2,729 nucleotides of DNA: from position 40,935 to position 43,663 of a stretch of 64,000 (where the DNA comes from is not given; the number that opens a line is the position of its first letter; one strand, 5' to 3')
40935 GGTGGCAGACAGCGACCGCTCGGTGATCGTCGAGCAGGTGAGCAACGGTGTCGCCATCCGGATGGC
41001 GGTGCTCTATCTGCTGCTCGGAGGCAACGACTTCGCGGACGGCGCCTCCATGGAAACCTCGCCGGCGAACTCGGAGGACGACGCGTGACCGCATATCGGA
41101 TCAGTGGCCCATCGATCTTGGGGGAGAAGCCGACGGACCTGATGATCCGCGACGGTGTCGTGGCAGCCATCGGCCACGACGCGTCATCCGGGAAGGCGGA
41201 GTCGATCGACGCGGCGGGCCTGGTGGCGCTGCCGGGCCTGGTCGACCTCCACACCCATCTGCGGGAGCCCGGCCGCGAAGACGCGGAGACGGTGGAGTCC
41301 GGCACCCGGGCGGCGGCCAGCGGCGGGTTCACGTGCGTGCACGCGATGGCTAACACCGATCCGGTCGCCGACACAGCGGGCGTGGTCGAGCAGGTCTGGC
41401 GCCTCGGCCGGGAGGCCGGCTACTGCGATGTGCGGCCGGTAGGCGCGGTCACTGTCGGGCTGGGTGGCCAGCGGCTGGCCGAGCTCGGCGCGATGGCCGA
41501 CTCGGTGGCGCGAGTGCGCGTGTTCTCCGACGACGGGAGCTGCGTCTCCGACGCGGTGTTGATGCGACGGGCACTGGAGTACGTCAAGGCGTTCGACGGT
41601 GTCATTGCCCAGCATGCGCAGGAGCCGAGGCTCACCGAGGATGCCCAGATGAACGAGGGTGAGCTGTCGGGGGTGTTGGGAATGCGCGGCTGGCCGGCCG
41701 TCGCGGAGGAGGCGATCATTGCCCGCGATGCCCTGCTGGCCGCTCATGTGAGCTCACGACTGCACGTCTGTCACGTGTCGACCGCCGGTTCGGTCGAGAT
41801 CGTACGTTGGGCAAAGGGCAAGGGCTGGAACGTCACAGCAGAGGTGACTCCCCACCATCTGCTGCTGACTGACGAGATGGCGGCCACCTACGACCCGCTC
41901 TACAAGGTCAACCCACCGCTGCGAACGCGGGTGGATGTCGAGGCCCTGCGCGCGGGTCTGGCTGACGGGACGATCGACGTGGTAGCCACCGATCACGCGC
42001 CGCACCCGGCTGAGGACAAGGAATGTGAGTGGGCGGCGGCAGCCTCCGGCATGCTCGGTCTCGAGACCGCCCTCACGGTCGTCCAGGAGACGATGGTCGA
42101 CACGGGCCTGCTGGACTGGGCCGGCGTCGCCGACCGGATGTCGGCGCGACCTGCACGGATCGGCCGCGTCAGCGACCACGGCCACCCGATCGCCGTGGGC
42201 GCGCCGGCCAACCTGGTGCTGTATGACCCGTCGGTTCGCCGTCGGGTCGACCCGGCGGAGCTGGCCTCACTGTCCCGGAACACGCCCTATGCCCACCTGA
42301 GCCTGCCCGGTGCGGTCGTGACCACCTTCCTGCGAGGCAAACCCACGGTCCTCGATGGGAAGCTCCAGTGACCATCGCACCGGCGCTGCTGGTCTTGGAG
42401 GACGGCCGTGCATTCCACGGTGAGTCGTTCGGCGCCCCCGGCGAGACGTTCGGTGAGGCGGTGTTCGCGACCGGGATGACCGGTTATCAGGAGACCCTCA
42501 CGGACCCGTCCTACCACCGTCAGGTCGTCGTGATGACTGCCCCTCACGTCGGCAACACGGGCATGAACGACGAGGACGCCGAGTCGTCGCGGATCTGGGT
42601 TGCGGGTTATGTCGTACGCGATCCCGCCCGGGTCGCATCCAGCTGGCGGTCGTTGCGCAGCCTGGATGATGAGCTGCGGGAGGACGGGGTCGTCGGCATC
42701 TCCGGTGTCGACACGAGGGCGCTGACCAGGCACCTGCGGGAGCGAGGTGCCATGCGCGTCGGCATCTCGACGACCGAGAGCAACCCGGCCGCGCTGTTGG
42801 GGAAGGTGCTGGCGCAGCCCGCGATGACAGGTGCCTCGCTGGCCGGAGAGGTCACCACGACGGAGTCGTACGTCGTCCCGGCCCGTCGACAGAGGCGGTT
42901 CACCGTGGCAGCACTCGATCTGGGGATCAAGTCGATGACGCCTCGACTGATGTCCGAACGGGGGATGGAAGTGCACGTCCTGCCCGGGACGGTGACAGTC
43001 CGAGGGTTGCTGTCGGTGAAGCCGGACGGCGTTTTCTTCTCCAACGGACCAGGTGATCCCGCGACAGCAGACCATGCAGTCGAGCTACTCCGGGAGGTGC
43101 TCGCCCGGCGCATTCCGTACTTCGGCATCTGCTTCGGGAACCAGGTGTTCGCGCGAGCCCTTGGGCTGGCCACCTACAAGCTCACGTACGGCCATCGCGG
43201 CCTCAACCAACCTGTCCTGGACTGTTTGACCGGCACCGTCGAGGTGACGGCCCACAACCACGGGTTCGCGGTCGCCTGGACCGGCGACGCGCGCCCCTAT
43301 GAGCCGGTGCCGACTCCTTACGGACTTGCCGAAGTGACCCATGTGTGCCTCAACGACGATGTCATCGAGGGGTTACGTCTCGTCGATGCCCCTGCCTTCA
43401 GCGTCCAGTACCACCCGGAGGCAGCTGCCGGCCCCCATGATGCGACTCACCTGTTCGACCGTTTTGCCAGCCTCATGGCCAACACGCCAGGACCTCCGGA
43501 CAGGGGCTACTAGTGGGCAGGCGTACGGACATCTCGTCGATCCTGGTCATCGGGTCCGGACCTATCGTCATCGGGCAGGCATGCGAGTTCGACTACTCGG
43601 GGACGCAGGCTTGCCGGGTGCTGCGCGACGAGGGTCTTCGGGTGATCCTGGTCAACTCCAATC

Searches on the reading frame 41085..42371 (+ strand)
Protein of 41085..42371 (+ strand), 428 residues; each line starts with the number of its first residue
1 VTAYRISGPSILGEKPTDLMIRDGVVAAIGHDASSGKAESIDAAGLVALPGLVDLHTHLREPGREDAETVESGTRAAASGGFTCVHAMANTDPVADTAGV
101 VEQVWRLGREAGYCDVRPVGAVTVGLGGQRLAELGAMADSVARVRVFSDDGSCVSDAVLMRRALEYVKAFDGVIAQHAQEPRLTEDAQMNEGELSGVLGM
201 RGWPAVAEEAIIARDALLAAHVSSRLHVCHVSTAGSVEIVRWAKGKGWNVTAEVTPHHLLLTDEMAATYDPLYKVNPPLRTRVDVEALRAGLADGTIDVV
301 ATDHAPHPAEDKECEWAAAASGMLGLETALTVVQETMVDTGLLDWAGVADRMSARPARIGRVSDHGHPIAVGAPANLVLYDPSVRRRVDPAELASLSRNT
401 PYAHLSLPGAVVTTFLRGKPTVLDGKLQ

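Call 30: find_encoding_contigs(protein=window:41085-42371:+, flank=10000, max_places=6)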
Protein window:41085-42371:+ (428 aa): no gene with exactly this product is on record in the collection.

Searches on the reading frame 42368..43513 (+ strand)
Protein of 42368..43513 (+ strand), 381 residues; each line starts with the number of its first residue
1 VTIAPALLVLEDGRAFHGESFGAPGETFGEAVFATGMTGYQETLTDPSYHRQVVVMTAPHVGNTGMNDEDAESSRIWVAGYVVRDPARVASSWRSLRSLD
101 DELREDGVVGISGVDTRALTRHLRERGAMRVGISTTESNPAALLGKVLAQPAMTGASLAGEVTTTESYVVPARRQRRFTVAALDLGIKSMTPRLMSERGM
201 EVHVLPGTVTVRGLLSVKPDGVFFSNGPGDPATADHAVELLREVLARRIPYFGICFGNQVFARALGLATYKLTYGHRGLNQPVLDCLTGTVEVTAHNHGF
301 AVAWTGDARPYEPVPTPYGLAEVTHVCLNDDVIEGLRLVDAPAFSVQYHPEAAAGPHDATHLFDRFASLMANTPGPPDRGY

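Call 18: find_encoding_contigs(protein=window:42368-43513:+, flank=10000, max_places=6)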
Protein window:42368-43513:+ (381 aa): 1 contig read that carries it; 1 place shown.
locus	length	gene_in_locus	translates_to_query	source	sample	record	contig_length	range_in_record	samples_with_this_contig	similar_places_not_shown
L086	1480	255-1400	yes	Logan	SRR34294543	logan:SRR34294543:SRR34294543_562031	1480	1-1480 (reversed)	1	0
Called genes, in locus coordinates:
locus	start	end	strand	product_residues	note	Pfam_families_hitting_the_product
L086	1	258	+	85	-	?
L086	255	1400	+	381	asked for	PF00988:CPSase_sm_chain, PF07722:Peptidase_C26 (faint), PF00117:GATase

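Call 40: list_cluster_members(proteins=[window:42368-43510:+, L087:1-225:+, L086:1-255:+, L087:1130-1375:+, window:46845-47750:+])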
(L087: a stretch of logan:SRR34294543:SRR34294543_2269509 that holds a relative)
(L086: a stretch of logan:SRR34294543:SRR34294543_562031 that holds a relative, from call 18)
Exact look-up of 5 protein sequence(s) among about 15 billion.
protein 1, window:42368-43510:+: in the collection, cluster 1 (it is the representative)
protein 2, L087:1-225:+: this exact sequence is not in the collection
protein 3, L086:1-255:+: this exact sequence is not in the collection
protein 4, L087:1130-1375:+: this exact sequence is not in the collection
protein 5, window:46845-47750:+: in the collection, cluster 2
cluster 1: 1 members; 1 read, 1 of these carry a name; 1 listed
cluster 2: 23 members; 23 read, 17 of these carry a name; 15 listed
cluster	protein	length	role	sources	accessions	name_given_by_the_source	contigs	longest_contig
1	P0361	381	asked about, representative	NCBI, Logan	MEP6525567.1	MAG: glutamine-hydrolyzing carbamoyl-phosphate synthase small subunit [Nocardioidaceae ...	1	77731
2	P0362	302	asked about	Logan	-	-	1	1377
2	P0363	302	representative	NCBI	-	-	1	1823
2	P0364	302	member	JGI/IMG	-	dihydroorotate dehydrogenase electron transfer subunit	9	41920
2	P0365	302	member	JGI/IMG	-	dihydroorotate dehydrogenase electron transfer subunit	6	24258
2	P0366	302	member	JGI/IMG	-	dihydroorotate dehydrogenase electron transfer subunit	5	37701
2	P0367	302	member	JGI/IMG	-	dihydroorotate dehydrogenase electron transfer subunit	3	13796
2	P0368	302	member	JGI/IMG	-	dihydroorotate dehydrogenase electron transfer subunit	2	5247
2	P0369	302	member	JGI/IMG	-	dihydroorotate dehydrogenase electron transfer subunit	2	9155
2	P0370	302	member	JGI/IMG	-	dihydroorotate dehydrogenase electron transfer subunit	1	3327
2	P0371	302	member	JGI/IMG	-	dihydroorotate dehydrogenase electron transfer subunit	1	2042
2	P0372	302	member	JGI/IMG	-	dihydroorotate dehydrogenase electron transfer subunit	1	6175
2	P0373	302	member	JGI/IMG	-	dihydroorotate dehydrogenase electron transfer subunit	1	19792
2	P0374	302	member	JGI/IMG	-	dihydroorotate dehydrogenase electron transfer subunit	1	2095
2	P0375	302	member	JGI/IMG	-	dihydroorotate dehydrogenase electron transfer subunit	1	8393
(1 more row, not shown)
